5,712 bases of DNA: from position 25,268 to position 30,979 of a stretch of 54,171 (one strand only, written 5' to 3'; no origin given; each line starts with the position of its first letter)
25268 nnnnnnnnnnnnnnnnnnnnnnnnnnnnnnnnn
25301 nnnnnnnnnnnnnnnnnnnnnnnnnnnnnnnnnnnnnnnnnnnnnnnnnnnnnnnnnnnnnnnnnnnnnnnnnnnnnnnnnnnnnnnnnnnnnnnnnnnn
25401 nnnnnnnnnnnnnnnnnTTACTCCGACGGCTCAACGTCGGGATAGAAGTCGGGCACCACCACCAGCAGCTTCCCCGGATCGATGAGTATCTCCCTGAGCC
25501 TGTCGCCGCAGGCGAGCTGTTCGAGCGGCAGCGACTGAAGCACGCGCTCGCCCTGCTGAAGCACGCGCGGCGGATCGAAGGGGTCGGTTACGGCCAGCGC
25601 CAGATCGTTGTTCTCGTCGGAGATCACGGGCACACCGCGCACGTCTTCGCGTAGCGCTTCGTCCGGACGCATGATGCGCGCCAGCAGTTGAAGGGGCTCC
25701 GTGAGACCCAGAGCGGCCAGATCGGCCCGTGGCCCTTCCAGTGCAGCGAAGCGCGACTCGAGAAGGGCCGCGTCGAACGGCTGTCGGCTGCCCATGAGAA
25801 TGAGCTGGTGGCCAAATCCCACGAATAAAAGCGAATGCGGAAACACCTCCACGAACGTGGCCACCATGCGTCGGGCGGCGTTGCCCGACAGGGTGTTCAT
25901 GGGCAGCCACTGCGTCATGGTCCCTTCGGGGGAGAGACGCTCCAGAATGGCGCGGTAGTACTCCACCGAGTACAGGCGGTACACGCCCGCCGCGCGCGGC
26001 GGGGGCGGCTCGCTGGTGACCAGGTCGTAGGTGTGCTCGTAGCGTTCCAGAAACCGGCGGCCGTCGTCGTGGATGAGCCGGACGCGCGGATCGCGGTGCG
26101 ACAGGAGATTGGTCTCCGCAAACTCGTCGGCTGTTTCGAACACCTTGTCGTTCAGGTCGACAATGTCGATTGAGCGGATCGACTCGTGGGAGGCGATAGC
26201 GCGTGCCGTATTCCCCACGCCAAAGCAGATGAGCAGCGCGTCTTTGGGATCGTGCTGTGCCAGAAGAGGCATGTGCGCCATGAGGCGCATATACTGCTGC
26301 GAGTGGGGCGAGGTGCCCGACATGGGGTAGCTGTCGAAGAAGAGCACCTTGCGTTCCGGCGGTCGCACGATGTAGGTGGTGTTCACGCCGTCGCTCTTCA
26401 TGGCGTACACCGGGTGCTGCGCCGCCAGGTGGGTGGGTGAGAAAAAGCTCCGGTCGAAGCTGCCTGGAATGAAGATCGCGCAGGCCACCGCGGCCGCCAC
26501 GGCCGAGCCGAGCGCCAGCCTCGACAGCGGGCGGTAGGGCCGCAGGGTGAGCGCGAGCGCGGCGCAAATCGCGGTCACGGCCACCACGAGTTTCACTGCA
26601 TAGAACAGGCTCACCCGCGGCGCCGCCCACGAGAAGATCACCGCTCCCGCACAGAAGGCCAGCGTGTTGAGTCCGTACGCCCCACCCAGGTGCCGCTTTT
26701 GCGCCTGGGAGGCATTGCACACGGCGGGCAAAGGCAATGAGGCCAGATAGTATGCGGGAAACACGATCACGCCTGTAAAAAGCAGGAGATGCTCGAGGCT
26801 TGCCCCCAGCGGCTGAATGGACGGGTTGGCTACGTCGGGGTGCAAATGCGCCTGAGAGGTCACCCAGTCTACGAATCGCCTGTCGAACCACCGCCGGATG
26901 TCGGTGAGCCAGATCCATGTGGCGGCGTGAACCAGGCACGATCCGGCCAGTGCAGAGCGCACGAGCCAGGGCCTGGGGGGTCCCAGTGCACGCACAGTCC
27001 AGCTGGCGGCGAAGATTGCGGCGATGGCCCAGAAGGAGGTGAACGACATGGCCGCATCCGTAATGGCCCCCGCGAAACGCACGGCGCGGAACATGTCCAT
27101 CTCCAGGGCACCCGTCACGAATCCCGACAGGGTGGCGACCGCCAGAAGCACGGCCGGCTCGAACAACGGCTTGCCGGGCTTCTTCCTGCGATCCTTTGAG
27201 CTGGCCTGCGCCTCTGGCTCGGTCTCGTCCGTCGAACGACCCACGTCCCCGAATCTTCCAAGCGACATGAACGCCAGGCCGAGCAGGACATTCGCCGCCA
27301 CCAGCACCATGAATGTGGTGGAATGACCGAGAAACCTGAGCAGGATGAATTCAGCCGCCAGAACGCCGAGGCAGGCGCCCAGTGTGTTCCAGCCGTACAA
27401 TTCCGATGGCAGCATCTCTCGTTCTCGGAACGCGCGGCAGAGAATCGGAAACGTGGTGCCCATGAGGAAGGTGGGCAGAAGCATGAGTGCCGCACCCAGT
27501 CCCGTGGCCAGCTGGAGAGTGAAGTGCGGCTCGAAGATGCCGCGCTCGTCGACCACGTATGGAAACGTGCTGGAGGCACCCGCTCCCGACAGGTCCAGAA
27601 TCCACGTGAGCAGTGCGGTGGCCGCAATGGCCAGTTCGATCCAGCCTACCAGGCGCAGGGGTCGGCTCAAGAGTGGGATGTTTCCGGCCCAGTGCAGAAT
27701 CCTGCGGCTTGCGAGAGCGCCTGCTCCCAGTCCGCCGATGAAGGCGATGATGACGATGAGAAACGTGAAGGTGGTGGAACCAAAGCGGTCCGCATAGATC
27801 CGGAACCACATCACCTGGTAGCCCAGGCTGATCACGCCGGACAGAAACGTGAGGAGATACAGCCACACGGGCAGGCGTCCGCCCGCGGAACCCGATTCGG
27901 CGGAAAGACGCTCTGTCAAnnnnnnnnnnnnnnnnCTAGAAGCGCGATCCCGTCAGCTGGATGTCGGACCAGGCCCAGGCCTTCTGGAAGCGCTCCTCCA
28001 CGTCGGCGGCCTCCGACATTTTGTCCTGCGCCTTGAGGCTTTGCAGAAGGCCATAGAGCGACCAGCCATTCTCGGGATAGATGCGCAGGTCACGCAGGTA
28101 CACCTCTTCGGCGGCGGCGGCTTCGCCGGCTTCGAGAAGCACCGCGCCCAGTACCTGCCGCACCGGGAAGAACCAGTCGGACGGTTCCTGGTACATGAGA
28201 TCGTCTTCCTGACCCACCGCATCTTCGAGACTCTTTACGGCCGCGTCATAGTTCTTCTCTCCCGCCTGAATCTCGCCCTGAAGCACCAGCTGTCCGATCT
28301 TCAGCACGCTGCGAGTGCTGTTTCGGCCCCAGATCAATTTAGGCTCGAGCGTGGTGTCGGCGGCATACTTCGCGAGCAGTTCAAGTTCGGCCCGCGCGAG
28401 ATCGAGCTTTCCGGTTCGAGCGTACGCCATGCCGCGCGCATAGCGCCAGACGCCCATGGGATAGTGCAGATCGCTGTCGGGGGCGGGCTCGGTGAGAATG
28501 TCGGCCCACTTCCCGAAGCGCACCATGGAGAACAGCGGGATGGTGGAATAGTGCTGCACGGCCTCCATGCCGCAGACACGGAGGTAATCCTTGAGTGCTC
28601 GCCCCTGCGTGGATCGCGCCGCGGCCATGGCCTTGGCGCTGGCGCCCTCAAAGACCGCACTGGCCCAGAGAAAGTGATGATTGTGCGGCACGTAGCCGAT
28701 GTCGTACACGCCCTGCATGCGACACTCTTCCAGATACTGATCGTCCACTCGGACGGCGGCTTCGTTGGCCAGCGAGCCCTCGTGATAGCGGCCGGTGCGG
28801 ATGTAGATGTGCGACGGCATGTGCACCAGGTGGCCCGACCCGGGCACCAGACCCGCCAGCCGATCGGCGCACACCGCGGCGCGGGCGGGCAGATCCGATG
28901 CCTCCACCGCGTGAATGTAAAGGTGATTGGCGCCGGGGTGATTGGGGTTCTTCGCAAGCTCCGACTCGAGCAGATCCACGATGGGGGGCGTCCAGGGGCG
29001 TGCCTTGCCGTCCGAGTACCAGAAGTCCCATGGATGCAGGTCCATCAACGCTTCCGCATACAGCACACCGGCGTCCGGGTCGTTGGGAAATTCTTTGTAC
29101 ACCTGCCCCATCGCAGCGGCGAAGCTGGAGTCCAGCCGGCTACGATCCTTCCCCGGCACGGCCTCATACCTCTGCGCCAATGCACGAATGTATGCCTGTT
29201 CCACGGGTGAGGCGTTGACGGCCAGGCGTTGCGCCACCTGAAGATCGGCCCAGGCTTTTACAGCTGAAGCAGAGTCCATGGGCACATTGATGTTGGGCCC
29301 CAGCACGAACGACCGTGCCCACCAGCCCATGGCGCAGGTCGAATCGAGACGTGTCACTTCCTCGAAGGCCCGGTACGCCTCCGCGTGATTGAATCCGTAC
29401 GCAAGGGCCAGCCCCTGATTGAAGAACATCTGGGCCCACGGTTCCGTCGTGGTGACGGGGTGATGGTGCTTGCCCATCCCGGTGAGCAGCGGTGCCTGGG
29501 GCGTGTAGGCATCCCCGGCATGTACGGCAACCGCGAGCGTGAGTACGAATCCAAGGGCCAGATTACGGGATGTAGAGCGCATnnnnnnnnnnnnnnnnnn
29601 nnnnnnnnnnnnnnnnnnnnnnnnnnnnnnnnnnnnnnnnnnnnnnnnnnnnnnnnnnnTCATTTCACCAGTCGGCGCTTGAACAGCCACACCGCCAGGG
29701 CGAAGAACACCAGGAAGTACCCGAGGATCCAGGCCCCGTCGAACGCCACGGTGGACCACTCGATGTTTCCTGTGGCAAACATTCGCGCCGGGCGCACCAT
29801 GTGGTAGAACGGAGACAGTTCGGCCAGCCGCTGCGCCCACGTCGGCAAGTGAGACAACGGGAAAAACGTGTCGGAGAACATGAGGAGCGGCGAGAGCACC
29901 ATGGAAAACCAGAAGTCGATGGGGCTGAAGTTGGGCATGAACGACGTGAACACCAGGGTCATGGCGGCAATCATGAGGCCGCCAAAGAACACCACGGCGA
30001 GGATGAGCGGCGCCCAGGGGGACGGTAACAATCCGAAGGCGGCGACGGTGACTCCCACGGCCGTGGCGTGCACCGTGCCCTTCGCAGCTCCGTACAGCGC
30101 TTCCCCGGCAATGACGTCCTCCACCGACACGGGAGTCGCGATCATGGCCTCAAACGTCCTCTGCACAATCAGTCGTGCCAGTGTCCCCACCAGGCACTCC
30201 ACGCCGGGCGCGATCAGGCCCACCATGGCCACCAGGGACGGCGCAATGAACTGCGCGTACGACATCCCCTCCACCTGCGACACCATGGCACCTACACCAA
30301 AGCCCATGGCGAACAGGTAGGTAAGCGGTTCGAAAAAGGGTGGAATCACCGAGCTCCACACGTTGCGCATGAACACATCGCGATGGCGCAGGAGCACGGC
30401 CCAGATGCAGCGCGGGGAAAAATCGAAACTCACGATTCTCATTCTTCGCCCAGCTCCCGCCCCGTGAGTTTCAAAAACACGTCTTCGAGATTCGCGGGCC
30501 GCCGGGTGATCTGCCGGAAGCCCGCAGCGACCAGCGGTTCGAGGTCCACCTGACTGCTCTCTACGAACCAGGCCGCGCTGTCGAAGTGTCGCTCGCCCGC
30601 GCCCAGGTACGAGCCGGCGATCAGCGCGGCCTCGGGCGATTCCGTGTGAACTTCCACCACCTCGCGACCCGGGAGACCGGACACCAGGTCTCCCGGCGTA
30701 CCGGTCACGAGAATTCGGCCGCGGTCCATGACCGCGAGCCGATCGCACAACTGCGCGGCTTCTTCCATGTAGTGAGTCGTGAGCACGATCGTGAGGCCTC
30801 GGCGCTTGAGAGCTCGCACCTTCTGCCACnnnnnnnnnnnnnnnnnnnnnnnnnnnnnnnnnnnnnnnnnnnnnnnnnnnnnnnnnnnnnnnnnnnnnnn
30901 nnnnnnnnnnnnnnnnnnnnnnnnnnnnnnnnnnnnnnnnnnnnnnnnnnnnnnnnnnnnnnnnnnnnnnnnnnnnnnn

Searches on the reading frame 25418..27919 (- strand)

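Call 35: search_protein_families(library=pfam, proteins=[window:25418-27919:-], max_evalue=0.00001)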
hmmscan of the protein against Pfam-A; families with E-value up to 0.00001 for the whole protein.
window:25418-27919:- (833 aa): 1 family
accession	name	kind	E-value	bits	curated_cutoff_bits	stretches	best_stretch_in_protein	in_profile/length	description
PF01564.23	Spermine_synth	-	1.8e-17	64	22.9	1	542-669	3-129/186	Spermine/spermidine synthase domain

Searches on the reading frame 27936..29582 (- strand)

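Call 35: search_protein_families(library=pfam, proteins=[window:27936-29582:-], max_evalue=0.00001)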
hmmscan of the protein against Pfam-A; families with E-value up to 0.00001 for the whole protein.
window:27936-29582:- (548 aa): 3 families
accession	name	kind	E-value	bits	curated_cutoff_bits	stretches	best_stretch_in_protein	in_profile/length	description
PF13181.12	TPR_8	-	2.5e-07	30.8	25.7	0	381-408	5-32/34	Tetratricopeptide repeat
PF14559.12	TPR_19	-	1e-06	29.4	25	0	156-182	12-38/68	Tetratricopeptide repeat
PF07719.23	TPR_2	-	1.7e-06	28.2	27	0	53-82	4-33/34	Tetratricopeptide repeat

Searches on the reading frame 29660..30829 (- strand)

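Call 35: search_protein_families(library=pfam, proteins=[window:29660-30829:-], max_evalue=0.00001)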
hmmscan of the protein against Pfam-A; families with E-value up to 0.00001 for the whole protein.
window:29660-30829:- (389 aa): 2 families
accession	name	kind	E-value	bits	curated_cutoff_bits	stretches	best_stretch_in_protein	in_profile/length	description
PF01061.29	ABC2_membrane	-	2.5e-14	53.8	26.9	1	142-349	3-207/211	ABC-2 type transporter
PF12698.13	ABC2_membrane_3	-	8.6e-07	28.8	31.6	1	187-381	156-347/347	ABC-2 family transporter protein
